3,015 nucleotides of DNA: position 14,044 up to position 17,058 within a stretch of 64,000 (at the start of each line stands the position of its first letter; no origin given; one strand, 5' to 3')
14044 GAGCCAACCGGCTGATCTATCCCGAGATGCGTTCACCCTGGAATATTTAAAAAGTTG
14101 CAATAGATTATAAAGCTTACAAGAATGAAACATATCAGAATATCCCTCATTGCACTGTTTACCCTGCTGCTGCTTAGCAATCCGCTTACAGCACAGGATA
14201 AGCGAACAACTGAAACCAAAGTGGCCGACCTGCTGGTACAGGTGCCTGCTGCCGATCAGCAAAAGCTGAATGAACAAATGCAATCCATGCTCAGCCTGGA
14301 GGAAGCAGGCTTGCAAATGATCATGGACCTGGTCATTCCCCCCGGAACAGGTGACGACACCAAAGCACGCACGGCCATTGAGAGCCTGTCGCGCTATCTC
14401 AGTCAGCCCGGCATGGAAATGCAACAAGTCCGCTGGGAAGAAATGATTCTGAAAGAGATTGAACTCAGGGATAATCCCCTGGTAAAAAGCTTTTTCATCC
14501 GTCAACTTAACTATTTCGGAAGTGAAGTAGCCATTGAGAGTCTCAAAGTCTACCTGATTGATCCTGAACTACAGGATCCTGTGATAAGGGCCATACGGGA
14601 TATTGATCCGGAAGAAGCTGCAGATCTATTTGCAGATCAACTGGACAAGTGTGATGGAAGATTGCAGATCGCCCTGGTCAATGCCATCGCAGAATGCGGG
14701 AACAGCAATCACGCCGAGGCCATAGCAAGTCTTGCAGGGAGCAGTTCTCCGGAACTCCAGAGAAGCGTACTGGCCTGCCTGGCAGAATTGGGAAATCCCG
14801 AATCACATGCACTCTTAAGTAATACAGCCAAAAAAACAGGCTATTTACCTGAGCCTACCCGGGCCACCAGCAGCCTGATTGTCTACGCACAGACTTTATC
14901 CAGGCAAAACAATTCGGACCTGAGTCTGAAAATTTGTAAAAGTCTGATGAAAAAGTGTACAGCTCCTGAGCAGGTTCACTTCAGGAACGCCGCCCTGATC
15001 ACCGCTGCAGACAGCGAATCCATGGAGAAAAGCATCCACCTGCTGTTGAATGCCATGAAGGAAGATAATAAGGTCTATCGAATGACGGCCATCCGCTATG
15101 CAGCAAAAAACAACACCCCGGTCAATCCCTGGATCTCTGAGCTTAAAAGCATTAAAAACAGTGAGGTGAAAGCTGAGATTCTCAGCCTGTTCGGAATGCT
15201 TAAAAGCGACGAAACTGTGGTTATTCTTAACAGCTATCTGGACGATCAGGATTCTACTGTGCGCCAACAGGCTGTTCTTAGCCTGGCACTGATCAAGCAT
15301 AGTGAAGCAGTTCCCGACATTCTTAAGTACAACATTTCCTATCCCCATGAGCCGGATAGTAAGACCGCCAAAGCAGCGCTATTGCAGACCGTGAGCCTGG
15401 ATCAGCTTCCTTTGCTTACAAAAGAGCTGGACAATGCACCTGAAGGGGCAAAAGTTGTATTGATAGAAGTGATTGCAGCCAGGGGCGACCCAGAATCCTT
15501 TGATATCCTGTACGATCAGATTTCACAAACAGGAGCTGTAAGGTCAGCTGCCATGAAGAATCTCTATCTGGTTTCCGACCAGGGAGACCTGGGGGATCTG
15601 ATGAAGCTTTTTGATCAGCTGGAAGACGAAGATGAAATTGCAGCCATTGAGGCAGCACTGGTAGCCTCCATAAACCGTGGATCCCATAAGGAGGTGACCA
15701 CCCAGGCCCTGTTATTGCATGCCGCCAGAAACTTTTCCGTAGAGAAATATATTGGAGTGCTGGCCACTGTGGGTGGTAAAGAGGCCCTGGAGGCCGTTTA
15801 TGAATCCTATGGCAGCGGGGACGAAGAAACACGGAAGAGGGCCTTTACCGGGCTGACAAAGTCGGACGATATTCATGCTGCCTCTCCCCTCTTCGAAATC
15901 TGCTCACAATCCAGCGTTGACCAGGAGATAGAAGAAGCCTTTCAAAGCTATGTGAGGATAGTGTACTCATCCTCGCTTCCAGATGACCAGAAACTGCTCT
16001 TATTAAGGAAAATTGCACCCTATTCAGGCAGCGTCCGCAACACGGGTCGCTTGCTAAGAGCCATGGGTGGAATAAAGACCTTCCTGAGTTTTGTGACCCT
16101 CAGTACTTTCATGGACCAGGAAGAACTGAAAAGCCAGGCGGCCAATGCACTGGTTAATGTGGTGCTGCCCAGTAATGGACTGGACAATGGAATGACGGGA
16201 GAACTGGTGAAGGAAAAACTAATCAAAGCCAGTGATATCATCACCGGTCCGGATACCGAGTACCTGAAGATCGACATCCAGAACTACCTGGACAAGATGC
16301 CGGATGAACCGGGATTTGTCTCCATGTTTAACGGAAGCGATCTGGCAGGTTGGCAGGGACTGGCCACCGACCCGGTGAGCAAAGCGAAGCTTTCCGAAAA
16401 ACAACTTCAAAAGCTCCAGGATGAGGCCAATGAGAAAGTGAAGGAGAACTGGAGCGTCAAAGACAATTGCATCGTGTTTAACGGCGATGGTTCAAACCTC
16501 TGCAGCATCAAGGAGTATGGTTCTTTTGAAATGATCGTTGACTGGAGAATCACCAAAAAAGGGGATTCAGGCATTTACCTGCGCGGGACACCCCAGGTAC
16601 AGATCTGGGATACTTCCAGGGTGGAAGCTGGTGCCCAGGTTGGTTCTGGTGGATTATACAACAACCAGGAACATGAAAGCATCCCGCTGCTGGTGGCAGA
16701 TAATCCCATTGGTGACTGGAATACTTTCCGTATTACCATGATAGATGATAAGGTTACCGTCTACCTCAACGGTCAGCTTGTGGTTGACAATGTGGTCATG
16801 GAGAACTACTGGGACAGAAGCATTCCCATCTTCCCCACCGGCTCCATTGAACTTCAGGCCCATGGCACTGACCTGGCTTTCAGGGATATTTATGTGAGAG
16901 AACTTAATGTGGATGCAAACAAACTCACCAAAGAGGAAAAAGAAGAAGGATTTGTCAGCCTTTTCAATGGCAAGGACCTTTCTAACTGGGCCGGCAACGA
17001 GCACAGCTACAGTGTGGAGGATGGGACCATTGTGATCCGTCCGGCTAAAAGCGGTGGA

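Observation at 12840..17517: Tat-exported Gfo/Idh/MocA oxidoreductase followed by a giant HEAT-repeat protein with tandem DUF1080 domains: candidate oxidative (non-hydrolytic) glycoside cleavage unit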

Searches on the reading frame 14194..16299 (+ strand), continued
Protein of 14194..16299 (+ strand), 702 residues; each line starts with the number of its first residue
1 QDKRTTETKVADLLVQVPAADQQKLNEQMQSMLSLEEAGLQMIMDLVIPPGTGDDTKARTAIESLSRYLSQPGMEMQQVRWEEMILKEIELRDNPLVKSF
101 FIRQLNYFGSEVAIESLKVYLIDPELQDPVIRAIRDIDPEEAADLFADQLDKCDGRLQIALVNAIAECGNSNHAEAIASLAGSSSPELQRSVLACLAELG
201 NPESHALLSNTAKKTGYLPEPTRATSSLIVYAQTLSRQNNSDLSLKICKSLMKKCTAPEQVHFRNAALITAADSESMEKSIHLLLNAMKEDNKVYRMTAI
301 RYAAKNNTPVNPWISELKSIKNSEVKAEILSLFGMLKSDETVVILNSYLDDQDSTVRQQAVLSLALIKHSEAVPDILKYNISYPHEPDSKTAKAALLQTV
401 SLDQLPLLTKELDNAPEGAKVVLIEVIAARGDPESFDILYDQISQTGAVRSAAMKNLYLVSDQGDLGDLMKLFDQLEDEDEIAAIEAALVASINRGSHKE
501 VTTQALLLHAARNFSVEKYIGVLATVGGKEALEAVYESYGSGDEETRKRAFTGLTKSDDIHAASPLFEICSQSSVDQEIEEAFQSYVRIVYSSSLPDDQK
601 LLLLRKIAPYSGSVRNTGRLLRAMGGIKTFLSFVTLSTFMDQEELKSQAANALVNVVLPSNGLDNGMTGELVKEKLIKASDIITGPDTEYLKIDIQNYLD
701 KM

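Call 85: find_related_loci(query=L088:1254-2528:+, collection=metagenome_contigs, flank=8000)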
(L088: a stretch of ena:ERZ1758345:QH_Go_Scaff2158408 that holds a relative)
Query L088:1254-2528:+ (425 aa) in metagenome_contigs; peptide patterns used: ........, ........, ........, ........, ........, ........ (x = any residue, [..] = any of these).
600 stretches matched a pattern (row limit reached: there are more); 576 encode a relative of the query (tblastn E <= 1e-3); the best 80 are kept; 80 distinct loci.
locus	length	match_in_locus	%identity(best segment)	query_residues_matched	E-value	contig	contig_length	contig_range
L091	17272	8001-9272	84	1-424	0e+0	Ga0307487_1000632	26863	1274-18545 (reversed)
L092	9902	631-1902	83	1-424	0e+0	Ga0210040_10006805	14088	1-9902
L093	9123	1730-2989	79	4-423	0e+0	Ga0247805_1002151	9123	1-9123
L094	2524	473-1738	78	1-423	0e+0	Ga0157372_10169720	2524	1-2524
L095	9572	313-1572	77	4-423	0e+0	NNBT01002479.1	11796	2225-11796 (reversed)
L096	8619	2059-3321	77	1-421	0e+0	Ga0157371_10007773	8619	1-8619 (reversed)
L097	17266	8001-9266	77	1-423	0e+0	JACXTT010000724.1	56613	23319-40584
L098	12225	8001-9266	77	1-423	0e+0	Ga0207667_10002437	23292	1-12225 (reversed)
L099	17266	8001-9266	77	1-423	0e+0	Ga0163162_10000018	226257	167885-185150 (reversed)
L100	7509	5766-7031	77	1-423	0e+0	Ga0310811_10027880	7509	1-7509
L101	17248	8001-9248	77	7-423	0e+0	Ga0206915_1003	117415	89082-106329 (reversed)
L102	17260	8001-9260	76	4-423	0e+0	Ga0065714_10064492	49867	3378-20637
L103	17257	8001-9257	77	5-423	0e+0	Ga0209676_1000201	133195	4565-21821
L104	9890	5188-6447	77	1-421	0e+0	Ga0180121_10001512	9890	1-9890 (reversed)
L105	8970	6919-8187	76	1-423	0e+0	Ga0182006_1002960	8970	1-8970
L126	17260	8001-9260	71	4-423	0e+0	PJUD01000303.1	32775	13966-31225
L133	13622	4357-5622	72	1-423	0e+0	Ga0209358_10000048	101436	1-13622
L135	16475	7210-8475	71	1-423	0e+0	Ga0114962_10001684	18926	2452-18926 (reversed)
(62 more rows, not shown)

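Call 88: search_protein_families(library=pfam, proteins=[L103:12725-14179:+, L103:14189-15271:+, L126:12829-14079:+, L133:2766-4337:+, L097:3670-5661:+, L097:1660-2946:+, L135:5531-6292:+, L133:7966-8688:+, L133:8749-9672:+, L101:13040-14398:+], max_evalue=0.0001)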
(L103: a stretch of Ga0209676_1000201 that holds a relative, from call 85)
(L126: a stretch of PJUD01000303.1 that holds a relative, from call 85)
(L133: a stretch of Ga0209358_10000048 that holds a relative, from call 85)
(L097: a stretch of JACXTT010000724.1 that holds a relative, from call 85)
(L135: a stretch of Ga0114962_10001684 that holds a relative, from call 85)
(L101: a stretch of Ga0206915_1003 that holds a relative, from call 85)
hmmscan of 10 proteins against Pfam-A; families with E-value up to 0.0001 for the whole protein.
L103:12725-14179:+ (484 aa): 3 families
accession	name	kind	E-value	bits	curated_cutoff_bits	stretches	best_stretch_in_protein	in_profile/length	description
PF01408.29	GFO_IDH_MocA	-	2.1e-16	61.1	24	1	49-167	3-119/120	Oxidoreductase family, NAD-binding Rossmann fold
PF19051.5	GFO_IDH_MocA_C2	-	4e-16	59.7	23.3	1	214-281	46-113/254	Oxidoreductase family, C-terminal alpha/beta domain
PF22725.1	GFO_IDH_MocA_C3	-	6.5e-07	29.8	27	0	240-323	32-105/124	GFO/IDH/MocA C-terminal domain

L103:14189-15271:+ (360 aa): 3 families
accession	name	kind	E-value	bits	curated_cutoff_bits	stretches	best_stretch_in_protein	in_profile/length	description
PF01408.29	GFO_IDH_MocA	-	8.8e-26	91.4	24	1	8-127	1-120/120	Oxidoreductase family, NAD-binding Rossmann fold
PF22725.1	GFO_IDH_MocA_C3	-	3.3e-10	40.5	27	1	142-237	10-105/124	GFO/IDH/MocA C-terminal domain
PF02894.22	GFO_IDH_MocA_C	-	7.1e-10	39.5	22.9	1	146-359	10-217/218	Oxidoreductase family, C-terminal alpha/beta domain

L126:12829-14079:+ (416 aa): 1 family
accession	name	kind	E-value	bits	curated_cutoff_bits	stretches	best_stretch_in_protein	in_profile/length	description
PF00480.26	ROK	-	1.8e-54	185.7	22.9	1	95-397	3-287/294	ROK family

L133:2766-4337:+ (523 aa): 2 families
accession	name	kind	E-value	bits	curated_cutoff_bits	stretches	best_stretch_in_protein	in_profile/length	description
PF07969.17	Amidohydro_3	-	7.2e-27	95.4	29.7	1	64-503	1-471/472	Amidohydrolase family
PF01979.26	Amidohydro_1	-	7.8e-12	45.5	25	1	427-479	275-321/345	Amidohydrolase family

L097:3670-5661:+ (663 aa): 1 family
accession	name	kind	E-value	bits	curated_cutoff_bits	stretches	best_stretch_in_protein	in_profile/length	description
PF19313.5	DUF5916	-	2.1e-22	80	22.6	1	179-283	6-101/572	Domain of unknown function (DUF5916)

L097:1660-2946:+ (428 aa): 1 family
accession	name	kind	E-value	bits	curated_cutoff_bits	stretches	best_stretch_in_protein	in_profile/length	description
PF11013.13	DUF2851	-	9.7e-147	489.3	25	1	5-381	1-375/375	Protein of unknown function (DUF2851)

L135:5531-6292:+ (253 aa): 0 families

L133:7966-8688:+ (240 aa): 1 family
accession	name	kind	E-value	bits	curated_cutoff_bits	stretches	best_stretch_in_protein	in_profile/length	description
PF01036.24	Bac_rhodopsin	-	8.5e-41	140.3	24.6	1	20-236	4-221/224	Bacteriorhodopsin-like protein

L133:8749-9672:+ (307 aa): 1 family
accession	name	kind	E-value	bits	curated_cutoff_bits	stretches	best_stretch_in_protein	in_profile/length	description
PF15461.11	BCD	-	1.9e-35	123.2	28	1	38-298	3-264/267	Beta-carotene 15,15'-dioxygenase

L101:13040-14398:+ (452 aa): 1 family
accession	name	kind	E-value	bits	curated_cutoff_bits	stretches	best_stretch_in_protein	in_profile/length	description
PF01654.22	Cyt_bd_oxida_I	-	2.9e-142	474.6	26.2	1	17-438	2-416/418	Cytochrome bd terminal oxidase subunit I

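Call 89: search_protein_families(library=ncbifam, proteins=[L103:12725-14179:+, L103:14189-15271:+, L088:252-1148:+, L088:4892-5632:+], max_evalue=1e-10)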
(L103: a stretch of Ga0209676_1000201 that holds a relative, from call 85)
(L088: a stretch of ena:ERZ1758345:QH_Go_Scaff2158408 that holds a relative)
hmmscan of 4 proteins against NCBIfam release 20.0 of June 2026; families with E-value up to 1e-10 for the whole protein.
L103:12725-14179:+ (484 aa): 5 families
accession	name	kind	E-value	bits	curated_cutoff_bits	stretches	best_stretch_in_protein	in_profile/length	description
NF058561.1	BT_2158_fam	equivalog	5.2e-142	473.9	750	1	13-468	1-435/487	glycoside 3-dehydrogenase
TIGR04380.1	myo_inos_iolG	equivalog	1.3e-18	67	355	1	47-205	2-159/330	inositol 2-dehydrogenase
NF052479.1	LevoglcsnDh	equivalog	2.1e-17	62.9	650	1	75-193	40-156/386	levoglucosan dehydrogenase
NF040723.1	UDP-GlcNAcDh_Arch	equivalog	9.2e-17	61.5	450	1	48-195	2-145/302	UDP-N-acetylglucosamine 3-dehydrogenase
NF052679.1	InsChiInosDhIolG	equivalog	1.5e-11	43.9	540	1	49-197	5-154/343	bifunctional inositol 2-dehydrogenase/D-chiro-inositol 1-dehydrogenase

L103:14189-15271:+ (360 aa): 5 families
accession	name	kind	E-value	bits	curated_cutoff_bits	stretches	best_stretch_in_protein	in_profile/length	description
TIGR04380.1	myo_inos_iolG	equivalog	2e-29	102.6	355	1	8-263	2-256/330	inositol 2-dehydrogenase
NF040723.1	UDP-GlcNAcDh_Arch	equivalog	1.6e-28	100.1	450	1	8-236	1-217/302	UDP-N-acetylglucosamine 3-dehydrogenase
NF052679.1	InsChiInosDhIolG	equivalog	2.1e-18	66.5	540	1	8-191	3-184/343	bifunctional inositol 2-dehydrogenase/D-chiro-inositol 1-dehydrogenase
NF041392.1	XylDh_Gfo6_Halo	equivalog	2e-12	46.6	350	1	59-229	72-249/350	D-xylose 1-dehydrogenase Gfo6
NF052479.1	LevoglcsnDh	equivalog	5.2e-12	45.1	650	1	7-194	3-204/386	levoglucosan dehydrogenase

L088:252-1148:+ (298 aa): 0 families

L088:4892-5632:+ (246 aa): 0 families

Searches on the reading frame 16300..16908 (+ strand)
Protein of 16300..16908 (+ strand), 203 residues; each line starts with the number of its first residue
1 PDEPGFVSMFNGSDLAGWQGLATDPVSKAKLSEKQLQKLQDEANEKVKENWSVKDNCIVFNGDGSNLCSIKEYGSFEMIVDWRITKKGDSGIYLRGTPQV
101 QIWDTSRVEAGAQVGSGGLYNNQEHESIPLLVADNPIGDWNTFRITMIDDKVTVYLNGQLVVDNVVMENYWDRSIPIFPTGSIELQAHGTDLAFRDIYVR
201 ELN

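Call 19: search_solved_structures(query=window:16300-16908:+, max_evalue=1, show_alignments=5)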
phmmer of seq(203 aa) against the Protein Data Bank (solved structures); distinct sequences matched with E-value up to 1: 16.
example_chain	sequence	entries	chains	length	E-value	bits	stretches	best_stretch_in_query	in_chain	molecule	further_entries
3nmb_A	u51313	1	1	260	2.8e-08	36.8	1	45-93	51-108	putative sugar hydrolase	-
3osd_A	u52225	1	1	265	6.2e-08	35.7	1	45-94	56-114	putative glycosyl hydrolase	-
8rr2_A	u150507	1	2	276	8.4e-08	35.3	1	45-94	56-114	3-keto-disaccharide hydrolase domain-containing protein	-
8tda_A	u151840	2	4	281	9.4e-08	35.1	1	45-94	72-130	Probable secreted glycosyl hydrolase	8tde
4qhz_A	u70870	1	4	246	4.1e-07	33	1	49-202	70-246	putative glycosyl hydrolase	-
9fbe_B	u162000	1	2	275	4.4e-07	33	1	45-94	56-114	Probable secreted glycosyl hydrolase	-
4hxc_A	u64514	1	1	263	9.4e-07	31.9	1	13-95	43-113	putative glycosyl hydrolase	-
3hbk_A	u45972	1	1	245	1.7e-06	31.1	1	50-97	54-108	putative glycosyl hydrolase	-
8v31_A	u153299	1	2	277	6.6e-06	29.1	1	2-97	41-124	Glycosyl hydrolase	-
4jqt_A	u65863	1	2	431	7.3e-06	29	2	65-190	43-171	putative glycosyl hydrolase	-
3h3l_A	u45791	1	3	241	3.5e-05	26.8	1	44-162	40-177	PUTATIVE SUGAR HYDROLASE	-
3u1x_A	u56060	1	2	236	4.1e-05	26.5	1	65-202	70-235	putative glycosyl hydrolase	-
2hev_F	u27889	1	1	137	0.22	14.3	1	43-86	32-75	Tumor necrosis factor ligand superfamily member 4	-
1dyp_A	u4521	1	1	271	0.6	12.9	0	135-176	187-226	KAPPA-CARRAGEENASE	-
5ocq_A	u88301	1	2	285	0.65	12.8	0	135-176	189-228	Kappa-carrageenase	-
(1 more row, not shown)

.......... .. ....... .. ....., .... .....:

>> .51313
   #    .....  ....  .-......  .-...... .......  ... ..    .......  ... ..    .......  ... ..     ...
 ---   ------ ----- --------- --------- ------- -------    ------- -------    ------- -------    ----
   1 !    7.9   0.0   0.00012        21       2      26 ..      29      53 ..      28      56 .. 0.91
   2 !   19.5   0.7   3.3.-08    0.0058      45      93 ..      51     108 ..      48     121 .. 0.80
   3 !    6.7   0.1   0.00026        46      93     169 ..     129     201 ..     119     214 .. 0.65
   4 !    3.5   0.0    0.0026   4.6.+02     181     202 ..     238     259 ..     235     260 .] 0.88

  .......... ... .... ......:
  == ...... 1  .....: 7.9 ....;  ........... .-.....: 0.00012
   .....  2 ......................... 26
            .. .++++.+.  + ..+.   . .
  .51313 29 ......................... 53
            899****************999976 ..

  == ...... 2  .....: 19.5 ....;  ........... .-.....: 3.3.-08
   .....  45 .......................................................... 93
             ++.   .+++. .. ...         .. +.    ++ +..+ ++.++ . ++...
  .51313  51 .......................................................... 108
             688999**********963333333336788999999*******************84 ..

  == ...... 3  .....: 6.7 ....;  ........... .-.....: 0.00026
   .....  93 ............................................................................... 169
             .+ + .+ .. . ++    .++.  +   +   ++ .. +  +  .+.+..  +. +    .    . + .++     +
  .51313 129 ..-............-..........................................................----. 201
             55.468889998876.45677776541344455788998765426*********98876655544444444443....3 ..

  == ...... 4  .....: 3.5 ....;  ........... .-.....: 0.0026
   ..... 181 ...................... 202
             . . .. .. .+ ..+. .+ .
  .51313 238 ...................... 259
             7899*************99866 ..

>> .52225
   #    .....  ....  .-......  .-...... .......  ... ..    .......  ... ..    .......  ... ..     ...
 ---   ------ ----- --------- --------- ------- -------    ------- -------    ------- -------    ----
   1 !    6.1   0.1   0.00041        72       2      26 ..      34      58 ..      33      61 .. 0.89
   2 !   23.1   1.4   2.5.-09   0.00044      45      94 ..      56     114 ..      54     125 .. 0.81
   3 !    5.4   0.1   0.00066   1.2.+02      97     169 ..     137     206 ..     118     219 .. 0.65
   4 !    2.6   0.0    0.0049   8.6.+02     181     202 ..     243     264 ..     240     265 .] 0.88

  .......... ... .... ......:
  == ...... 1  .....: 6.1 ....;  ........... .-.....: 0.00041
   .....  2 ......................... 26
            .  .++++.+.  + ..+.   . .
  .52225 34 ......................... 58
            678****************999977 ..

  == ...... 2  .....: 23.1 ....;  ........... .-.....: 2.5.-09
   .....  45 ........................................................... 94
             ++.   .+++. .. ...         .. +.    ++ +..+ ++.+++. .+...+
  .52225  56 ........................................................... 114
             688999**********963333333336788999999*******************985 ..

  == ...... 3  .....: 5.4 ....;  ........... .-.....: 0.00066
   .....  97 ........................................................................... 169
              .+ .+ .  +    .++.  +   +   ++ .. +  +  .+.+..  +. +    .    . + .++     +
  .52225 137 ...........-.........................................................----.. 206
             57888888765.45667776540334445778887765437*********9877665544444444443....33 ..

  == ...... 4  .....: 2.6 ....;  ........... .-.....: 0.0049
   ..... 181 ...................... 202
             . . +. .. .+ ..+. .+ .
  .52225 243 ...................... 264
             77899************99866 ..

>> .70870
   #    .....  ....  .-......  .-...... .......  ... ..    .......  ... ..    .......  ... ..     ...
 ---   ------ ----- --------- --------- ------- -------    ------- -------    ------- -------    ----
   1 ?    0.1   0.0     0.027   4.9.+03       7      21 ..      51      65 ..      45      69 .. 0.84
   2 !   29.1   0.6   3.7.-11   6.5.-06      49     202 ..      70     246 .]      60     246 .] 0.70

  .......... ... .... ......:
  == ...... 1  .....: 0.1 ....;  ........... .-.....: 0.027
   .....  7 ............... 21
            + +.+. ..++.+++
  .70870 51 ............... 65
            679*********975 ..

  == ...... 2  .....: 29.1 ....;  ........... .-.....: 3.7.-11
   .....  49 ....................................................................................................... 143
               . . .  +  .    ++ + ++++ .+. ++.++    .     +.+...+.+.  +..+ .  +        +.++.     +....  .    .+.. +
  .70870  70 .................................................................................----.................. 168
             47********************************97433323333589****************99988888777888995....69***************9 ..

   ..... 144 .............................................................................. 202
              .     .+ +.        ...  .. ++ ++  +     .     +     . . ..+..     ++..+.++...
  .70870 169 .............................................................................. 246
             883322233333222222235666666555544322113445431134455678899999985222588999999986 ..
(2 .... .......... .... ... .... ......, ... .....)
